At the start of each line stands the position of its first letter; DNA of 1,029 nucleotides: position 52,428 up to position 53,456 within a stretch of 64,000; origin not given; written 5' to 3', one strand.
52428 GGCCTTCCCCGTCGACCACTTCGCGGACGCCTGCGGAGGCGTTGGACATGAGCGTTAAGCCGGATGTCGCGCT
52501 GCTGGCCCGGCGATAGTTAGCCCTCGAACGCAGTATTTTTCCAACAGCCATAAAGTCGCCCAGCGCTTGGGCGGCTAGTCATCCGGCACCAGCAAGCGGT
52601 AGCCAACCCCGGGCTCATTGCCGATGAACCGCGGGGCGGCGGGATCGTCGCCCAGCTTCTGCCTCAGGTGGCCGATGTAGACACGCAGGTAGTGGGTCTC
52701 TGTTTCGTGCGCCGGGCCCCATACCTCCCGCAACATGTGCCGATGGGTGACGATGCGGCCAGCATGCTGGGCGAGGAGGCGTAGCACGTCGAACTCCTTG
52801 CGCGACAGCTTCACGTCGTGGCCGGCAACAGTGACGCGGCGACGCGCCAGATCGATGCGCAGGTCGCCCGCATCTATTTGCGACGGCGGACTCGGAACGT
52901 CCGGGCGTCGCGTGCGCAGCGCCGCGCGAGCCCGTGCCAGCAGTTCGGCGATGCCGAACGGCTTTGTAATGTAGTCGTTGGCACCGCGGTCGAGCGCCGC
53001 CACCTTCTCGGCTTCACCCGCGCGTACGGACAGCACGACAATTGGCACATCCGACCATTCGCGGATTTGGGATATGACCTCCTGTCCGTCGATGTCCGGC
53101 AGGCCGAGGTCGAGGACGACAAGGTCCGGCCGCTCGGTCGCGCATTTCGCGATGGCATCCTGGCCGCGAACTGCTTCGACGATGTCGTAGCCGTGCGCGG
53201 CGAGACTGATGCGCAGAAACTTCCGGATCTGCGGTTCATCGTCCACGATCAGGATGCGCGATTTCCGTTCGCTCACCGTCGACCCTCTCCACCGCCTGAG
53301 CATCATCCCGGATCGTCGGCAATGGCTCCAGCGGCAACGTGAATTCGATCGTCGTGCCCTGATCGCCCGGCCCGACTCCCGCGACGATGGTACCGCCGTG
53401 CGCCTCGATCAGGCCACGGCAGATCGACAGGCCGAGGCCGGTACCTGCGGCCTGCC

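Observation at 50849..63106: ~12-kb tRNA-Ser-associated genomic island bounded by a 14-bp direct repeat, carrying a decayed integrase and the whole kdp system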

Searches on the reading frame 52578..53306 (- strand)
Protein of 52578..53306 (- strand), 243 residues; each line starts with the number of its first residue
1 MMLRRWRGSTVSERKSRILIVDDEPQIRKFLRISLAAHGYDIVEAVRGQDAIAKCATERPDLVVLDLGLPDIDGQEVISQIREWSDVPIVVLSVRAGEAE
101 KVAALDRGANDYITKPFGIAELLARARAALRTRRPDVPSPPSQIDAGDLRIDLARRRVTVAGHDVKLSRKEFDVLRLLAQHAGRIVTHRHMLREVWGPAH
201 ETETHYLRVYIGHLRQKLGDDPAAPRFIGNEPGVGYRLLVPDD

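Call 7: search_protein_families(library=pfam, proteins=[window:52578-53306:-])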
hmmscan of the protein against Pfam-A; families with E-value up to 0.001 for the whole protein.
window:52578-53306:- (243 aa): 2 families
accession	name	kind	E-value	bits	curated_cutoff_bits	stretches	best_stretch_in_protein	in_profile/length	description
PF00072.30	Response_reg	-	4.9e-29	101.2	30.2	1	18-126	1-110/111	Response regulator receiver domain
PF00486.34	Trans_reg_C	-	1.5e-23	83.1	26.2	1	162-238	1-77/77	Transcriptional regulatory protein, C terminal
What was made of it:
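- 52575..53276 (-): kdpE response regulator. Response_reg and Trans_reg_C domains (call 7).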
